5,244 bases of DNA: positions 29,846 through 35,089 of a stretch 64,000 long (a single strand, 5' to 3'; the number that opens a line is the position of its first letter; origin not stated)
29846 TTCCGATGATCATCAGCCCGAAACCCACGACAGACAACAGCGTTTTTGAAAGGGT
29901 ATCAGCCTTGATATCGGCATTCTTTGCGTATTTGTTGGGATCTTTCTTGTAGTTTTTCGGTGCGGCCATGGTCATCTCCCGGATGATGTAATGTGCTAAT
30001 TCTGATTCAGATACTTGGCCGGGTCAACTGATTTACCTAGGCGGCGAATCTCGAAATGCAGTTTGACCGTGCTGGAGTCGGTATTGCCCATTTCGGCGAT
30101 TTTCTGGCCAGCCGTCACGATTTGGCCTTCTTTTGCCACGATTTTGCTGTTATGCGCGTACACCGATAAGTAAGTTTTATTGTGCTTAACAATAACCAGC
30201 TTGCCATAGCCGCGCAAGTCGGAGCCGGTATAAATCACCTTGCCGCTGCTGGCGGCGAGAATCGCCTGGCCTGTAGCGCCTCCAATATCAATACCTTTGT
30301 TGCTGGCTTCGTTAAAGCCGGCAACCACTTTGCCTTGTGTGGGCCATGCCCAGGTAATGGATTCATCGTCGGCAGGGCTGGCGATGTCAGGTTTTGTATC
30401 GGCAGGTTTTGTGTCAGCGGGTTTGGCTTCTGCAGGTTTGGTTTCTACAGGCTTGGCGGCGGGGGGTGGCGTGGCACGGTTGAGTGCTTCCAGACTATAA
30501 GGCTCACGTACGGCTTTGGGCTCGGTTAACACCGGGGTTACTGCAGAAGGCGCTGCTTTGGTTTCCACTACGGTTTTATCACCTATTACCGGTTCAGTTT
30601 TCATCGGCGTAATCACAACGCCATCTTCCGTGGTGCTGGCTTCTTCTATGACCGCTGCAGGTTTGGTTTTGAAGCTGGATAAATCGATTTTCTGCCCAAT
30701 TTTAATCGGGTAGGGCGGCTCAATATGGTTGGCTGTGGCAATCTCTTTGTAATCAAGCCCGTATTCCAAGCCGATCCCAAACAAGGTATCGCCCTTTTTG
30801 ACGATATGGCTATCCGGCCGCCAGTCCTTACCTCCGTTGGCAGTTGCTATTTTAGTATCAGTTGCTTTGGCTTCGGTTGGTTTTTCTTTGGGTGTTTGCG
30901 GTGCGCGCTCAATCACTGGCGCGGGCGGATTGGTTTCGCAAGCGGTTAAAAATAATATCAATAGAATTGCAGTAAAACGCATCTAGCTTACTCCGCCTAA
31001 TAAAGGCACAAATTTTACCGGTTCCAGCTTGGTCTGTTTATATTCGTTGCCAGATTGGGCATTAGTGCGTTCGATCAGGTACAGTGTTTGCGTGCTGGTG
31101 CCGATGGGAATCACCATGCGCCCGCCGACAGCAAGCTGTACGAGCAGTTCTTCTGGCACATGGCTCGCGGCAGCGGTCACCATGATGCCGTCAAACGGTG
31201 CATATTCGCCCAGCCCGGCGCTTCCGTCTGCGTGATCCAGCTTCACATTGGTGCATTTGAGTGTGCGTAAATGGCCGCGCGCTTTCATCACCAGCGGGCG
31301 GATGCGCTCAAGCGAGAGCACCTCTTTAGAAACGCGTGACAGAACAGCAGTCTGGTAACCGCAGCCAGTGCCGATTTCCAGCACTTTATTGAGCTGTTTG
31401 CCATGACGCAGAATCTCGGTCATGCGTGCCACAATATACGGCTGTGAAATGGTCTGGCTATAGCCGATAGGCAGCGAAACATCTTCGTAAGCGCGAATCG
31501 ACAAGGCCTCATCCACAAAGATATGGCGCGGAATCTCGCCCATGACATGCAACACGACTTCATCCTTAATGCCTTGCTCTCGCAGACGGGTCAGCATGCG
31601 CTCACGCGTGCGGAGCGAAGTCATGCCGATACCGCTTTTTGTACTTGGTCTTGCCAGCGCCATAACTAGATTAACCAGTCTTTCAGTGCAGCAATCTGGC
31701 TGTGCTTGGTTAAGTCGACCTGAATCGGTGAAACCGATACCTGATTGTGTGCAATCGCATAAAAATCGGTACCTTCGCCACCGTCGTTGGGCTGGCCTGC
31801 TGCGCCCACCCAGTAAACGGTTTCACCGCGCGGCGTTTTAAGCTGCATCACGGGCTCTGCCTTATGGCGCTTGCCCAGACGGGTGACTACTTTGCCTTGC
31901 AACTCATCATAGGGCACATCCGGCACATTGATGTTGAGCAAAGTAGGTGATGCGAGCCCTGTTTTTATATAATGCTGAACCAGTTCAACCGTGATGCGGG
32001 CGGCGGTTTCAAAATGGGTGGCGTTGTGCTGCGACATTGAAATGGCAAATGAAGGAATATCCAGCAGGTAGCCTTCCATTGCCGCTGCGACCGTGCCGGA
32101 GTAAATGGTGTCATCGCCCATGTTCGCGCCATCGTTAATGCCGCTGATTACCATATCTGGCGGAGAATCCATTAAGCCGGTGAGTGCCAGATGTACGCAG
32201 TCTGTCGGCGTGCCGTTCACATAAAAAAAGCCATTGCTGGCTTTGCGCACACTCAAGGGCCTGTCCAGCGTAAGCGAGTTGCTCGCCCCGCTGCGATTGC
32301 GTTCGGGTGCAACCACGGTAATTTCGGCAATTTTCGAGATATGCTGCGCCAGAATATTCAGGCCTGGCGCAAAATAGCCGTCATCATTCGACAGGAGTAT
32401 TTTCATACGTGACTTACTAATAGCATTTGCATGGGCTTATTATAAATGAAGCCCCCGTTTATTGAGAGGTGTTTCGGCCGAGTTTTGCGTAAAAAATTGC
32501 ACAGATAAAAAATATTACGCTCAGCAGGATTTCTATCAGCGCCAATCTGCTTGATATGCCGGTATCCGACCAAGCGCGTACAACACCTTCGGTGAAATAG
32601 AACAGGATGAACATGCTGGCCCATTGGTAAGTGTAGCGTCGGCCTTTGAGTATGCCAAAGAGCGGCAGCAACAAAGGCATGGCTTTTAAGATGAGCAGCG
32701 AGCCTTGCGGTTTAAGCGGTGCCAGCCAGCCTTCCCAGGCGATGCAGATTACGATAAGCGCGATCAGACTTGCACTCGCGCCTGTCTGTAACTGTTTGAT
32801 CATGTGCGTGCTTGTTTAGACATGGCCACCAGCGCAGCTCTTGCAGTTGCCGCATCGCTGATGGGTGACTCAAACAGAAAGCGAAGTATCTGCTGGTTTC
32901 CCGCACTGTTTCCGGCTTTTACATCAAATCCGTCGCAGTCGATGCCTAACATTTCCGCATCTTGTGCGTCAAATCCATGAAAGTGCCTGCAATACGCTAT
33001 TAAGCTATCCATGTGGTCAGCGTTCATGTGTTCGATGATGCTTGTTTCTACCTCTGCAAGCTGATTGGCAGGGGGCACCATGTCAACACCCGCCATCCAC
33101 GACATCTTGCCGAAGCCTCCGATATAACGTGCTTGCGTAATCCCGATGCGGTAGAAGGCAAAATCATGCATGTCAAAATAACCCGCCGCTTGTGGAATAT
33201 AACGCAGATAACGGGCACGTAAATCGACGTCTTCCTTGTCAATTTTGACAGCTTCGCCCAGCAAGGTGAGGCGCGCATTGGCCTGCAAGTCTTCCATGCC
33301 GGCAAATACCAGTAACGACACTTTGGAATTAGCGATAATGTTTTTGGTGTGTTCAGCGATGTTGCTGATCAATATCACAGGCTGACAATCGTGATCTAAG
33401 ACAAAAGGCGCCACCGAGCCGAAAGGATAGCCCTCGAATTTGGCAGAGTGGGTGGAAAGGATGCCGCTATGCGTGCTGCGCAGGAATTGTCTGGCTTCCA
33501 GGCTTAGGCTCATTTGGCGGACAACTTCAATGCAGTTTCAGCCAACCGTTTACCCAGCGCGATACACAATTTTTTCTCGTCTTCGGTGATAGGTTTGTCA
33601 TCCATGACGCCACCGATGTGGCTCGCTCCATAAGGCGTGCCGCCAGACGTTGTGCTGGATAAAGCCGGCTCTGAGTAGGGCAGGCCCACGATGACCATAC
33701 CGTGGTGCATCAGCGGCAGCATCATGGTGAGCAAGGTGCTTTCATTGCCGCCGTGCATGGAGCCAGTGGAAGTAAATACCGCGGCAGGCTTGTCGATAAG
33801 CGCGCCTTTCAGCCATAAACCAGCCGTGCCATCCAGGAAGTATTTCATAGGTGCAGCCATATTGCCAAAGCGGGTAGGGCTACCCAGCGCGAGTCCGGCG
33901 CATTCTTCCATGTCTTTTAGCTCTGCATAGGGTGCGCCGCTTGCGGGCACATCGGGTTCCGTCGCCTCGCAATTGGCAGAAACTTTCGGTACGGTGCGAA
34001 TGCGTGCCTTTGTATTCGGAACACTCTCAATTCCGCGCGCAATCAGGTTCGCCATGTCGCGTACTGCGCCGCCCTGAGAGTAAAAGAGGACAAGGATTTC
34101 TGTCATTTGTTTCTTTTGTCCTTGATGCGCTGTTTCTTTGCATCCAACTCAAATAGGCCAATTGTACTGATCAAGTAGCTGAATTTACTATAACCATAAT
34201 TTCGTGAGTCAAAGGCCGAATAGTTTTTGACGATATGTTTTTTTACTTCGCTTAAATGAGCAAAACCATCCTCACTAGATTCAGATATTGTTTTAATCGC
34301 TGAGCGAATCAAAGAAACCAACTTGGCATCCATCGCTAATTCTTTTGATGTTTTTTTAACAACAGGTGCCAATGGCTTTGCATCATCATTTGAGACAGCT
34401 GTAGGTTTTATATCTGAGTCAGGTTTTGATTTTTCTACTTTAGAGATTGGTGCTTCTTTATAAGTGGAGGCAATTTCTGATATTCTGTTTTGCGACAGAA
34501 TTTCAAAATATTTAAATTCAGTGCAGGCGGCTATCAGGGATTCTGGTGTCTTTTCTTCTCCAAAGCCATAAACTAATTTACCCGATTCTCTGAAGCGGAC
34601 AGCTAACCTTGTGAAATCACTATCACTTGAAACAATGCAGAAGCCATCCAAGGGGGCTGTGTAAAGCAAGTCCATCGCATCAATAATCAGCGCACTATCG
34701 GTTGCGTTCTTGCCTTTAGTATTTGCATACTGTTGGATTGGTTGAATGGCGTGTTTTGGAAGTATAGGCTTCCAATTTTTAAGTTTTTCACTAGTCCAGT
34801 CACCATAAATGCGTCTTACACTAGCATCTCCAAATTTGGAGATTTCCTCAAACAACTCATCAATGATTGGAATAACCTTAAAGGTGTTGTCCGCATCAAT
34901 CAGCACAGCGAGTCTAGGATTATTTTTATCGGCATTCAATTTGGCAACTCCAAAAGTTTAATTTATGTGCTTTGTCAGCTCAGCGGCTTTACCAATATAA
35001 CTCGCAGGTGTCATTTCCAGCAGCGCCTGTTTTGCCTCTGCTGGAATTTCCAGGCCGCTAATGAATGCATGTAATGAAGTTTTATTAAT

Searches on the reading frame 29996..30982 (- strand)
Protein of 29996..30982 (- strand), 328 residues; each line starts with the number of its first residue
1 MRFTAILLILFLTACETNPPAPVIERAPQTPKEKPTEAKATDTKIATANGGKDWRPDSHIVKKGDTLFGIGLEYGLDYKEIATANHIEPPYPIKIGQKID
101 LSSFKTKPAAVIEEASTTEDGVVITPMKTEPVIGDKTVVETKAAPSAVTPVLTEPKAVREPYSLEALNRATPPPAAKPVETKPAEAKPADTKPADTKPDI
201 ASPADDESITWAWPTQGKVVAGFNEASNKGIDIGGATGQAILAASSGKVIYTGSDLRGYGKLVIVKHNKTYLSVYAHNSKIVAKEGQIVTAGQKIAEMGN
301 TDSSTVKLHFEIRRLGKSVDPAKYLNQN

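Call 94: search_protein_families(library=pfam, proteins=[window:29996-30982:-], max_evalue=0.000001)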
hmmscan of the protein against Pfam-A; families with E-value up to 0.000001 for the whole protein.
window:29996-30982:- (328 aa): 2 families
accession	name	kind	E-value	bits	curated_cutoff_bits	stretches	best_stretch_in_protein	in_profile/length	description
PF01551.29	Peptidase_M23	-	1.1e-29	102.9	28.7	1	228-321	3-96/96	Peptidase family M23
PF01476.26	LysM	-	1.5e-12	47.6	20.9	1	59-100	1-41/43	LysM domain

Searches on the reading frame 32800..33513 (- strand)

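Call 60: search_protein_families(library=pfam, proteins=[window:32800-33513:-], max_evalue=0.0001)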
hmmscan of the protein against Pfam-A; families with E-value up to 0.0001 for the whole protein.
window:32800-33513:- (237 aa): 3 families
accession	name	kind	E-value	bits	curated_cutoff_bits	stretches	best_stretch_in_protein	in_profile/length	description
PF10615.14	DUF2470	-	1.5e-22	80.4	22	1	157-231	2-77/77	Domain of unknown function (DUF2470)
PF13883.13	CREG_beta-barrel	-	1.4e-17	64.6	27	1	7-140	10-160/167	CREG, beta-barrel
PF01243.27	PNPOx_N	-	6.6e-14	52.8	28.1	1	6-131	4-119/120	Pyridoxamine 5'-phosphate oxidase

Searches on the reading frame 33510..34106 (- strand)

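Call 60: search_protein_families(library=pfam, proteins=[window:33510-34106:-], max_evalue=0.0001)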
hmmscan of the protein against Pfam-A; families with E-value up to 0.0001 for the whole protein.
window:33510-34106:- (198 aa): 1 family
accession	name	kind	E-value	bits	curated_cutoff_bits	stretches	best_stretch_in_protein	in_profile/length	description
PF03358.20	FMN_red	-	1.1e-07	32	24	1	53-141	55-141/152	NADPH-dependent FMN reductase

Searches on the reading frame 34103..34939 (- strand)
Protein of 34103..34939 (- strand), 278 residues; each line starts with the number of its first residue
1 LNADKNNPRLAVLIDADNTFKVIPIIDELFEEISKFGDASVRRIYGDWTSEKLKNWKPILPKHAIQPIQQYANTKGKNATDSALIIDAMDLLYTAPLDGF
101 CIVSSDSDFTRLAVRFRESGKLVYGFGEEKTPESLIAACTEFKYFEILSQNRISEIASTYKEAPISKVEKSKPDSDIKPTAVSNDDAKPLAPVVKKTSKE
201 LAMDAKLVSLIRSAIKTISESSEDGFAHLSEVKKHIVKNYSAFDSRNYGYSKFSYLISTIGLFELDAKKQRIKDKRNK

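Call 4: search_protein_families(library=ncbifam, proteins=[window:34103-34939:-], max_evalue=0.00001)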
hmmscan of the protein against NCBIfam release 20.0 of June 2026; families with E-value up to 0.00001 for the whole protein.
window:34103-34939:- (278 aa): 1 family
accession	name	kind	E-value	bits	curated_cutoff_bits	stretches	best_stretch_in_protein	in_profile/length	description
TIGR00288.1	TIGR00288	hypoth_equivalog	5.7e-06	26.3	178.45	0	4-127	19-136/160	TIGR00288 family NYN domain-containing protein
